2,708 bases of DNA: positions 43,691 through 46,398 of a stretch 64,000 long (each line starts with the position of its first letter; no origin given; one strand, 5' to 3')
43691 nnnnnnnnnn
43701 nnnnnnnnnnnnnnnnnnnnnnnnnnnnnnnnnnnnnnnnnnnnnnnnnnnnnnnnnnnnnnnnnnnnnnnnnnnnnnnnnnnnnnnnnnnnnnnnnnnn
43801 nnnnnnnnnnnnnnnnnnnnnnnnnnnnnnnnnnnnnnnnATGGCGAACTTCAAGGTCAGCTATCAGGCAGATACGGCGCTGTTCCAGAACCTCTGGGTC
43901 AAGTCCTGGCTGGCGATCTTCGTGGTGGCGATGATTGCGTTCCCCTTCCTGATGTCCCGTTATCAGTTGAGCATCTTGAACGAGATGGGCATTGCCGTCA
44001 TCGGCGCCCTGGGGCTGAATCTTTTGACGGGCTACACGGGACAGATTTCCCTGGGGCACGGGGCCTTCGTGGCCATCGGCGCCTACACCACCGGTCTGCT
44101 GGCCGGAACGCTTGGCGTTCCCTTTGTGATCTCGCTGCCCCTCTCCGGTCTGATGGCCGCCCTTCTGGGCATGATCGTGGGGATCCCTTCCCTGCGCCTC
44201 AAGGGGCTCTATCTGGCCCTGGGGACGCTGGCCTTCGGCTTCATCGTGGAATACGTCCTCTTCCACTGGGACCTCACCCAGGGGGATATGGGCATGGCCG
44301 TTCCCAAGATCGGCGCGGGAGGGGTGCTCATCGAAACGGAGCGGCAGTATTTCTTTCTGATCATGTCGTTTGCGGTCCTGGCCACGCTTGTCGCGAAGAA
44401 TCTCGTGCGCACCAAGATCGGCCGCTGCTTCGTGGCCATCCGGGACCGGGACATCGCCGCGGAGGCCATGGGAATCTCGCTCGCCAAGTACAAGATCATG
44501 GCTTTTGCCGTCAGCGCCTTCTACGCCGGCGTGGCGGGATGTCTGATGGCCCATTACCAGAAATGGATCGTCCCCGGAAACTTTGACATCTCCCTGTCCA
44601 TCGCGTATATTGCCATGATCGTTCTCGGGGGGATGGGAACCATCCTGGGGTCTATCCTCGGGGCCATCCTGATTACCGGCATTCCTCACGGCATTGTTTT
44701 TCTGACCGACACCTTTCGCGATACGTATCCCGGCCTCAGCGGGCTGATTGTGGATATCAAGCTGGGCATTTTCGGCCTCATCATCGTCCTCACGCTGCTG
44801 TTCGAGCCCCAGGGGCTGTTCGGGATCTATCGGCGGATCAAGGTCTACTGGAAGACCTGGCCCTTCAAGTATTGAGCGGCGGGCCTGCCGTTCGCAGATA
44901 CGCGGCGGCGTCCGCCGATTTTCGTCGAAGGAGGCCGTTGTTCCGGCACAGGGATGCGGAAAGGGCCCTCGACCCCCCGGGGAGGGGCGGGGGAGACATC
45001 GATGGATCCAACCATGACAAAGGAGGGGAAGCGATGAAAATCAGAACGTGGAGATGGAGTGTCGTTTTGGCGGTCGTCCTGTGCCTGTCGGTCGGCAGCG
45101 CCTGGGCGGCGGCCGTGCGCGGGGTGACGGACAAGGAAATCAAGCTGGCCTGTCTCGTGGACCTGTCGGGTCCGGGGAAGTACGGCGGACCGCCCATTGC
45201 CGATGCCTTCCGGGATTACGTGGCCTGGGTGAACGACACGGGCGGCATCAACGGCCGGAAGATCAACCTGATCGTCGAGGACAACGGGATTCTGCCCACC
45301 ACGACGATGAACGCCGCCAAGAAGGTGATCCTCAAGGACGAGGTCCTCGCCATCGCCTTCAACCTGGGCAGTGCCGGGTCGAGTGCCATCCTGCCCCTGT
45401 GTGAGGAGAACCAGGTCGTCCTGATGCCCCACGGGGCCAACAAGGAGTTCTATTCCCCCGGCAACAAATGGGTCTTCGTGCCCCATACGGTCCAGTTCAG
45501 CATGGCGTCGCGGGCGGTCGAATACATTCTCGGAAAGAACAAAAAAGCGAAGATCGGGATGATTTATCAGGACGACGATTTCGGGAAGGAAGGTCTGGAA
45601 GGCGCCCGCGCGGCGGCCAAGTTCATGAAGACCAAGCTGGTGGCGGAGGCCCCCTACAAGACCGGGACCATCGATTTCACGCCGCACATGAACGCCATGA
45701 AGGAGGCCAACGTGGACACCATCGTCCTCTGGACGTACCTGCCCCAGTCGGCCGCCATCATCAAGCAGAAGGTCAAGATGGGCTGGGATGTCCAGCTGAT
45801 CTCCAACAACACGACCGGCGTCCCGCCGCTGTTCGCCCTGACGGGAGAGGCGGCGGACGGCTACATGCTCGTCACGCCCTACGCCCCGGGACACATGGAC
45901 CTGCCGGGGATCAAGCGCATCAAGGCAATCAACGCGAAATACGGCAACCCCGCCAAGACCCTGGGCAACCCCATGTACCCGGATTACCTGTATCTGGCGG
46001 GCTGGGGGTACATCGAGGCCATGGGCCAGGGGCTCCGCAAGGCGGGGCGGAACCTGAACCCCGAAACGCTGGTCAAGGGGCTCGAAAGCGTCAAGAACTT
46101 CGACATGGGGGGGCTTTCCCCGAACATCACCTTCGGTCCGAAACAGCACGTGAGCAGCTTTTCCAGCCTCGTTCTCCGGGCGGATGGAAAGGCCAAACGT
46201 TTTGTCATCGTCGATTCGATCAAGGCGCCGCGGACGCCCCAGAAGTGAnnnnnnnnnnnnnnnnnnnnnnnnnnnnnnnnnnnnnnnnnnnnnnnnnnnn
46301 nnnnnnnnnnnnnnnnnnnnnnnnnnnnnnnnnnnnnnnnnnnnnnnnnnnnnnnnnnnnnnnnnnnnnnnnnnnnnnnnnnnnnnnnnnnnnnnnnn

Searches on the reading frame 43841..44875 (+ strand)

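Call 7: search_protein_families(library=pfam, proteins=[window:43841-44875:+])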
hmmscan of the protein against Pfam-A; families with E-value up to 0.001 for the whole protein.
window:43841-44875:+ (344 aa): 1 family
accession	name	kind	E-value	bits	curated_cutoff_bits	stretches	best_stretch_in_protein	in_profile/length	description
PF02653.21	BPD_transp_2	-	3e-43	148.3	26.8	1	43-317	3-267/269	Branched-chain amino acid transport system / permease component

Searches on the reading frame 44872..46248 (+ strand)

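Call 7: search_protein_families(library=pfam, proteins=[window:44872-46248:+])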
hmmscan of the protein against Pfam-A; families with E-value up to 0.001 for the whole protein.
window:44872-46248:+ (458 aa): 3 families
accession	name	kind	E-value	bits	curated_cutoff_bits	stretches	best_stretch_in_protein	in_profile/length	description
PF13458.12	Peripla_BP_6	-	5.3e-60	204.3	31.7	1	89-427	1-329/343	Periplasmic binding protein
PF01094.35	ANF_receptor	-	6.6e-09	35.7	25.4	1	121-399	14-301/353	Receptor family ligand binding region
PF13433.12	Peripla_BP_5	-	5.6e-06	26.1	27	1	91-282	2-190/363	Periplasmic binding protein domain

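Call 25: search_protein_families(library=ncbifam, proteins=[window:44872-46248:+], max_evalue=0.01)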
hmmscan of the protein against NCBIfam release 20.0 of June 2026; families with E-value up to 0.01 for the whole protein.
window:44872-46248:+ (458 aa): 3 families
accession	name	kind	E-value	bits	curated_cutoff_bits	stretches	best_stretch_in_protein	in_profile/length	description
NF011933.0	PRK15404.1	subfamily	1.7e-20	73.4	477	1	77-360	14-296/370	high-affinity branched-chain amino acid ABC transporter substrate-binding protein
TIGR03407.1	urea_ABC_UrtA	exception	3.4e-11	42.7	492.75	1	106-288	17-198/361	urea ABC transporter substrate-binding protein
TIGR03669.1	urea_ABC_arch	equivalog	1e-05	24.7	494.8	1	90-285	1-193/375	urea ABC transporter substrate-binding protein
